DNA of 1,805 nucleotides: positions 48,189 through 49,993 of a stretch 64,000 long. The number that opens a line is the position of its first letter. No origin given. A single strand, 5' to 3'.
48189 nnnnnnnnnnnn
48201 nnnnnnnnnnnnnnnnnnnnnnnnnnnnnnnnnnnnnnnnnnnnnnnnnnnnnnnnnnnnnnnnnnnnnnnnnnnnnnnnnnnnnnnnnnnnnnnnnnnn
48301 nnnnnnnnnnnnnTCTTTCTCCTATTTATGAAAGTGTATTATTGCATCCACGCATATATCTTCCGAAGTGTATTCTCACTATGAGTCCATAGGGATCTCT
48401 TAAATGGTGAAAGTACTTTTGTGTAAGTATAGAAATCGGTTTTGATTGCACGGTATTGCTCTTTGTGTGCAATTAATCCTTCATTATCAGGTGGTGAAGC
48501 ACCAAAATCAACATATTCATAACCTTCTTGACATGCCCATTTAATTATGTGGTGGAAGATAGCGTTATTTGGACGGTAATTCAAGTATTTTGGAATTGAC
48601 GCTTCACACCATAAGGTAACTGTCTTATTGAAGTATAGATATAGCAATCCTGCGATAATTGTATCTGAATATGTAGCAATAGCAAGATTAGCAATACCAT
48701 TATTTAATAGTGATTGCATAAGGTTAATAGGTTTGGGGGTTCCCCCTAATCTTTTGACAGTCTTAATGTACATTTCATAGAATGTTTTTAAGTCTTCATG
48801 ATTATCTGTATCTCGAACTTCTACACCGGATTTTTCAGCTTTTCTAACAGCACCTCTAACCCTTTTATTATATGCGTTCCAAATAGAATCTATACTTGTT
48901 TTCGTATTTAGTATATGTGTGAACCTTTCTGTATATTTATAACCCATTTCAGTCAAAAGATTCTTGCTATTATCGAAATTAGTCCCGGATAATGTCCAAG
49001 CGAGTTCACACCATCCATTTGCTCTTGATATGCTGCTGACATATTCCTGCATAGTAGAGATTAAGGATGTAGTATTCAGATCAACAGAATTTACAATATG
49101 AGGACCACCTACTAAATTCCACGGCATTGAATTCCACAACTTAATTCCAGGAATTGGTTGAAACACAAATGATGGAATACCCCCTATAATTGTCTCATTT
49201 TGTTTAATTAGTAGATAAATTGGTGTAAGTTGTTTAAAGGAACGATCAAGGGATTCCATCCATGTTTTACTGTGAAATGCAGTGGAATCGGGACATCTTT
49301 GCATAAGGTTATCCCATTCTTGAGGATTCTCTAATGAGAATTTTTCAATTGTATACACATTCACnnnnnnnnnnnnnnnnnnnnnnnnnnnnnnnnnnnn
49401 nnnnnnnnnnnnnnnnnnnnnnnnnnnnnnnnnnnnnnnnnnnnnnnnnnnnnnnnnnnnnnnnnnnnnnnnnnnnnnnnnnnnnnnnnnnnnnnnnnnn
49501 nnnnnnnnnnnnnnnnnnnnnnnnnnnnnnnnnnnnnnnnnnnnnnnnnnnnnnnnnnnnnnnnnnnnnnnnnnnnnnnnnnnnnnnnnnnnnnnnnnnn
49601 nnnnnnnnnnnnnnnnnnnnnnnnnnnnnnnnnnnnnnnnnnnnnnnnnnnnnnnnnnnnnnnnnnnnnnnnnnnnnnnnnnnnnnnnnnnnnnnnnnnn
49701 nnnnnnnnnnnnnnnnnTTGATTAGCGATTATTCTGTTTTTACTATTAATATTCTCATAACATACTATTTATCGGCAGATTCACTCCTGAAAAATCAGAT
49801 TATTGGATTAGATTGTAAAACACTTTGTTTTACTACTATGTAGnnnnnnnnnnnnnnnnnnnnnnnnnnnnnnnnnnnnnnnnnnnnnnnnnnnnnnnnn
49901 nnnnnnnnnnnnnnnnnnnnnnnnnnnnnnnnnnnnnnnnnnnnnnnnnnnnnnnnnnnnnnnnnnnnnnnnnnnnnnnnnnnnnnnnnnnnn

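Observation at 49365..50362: About 1 kb very AT-rich non-coding gap with an embedded GC-richer hairpin island and a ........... repeat/palindrome array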

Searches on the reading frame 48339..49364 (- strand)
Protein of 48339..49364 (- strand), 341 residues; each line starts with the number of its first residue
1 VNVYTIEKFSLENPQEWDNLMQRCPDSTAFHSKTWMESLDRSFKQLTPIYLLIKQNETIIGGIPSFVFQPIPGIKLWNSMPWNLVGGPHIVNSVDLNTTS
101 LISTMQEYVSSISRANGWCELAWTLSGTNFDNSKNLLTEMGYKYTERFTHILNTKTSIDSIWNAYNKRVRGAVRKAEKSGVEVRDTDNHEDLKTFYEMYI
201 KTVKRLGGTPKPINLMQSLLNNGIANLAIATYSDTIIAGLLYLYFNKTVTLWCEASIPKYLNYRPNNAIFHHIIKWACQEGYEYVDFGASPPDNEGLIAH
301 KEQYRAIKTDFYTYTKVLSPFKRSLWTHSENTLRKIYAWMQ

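Call 11: search_protein_families(library=pfam, proteins=[window:48339-49364:-])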
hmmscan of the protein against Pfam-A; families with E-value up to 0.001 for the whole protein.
window:48339-49364:- (341 aa): 3 families
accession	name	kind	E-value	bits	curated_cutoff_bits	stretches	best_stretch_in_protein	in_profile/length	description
PF02388.22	FemAB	-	3.8e-15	56.1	24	2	139-207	143-211/406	FemAB family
PF13480.13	Acetyltransf_6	-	5.2e-15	56.3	22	1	167-290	5-137/143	Acetyltransferase (GNAT) domain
PF04339.18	FemAB_like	-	1.3e-05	24.9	27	0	75-289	90-313/369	Peptidogalycan biosysnthesis/recognition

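Call 87: find_encoding_contigs(protein=window:48339-49364:-, flank=3000, max_places=5)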
Protein window:48339-49364:- (341 aa): 1 contig read that carries it; 1 place shown.
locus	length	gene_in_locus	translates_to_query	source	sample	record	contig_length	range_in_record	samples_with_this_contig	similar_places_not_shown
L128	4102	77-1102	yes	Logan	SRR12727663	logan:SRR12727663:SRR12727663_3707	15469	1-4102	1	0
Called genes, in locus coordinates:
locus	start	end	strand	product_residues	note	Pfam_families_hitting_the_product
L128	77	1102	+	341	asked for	PF04339:FemAB_like (faint), PF02388:FemAB, PF13480:Acetyltransf_6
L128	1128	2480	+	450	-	PF00884:Sulfatase, PF01663:Phosphodiest, PF16347:SGSH_C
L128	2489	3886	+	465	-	PF01663:Phosphodiest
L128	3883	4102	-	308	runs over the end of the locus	PF03576:Peptidase_S58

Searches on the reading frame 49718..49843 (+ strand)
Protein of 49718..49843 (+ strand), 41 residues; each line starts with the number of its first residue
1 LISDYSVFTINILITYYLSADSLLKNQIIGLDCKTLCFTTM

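Call 74: search_protein_families(library=pfam, proteins=[window:49718-49843:+], max_evalue=1)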
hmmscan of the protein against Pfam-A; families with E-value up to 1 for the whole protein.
window:49718-49843:+ (41 aa): 0 families
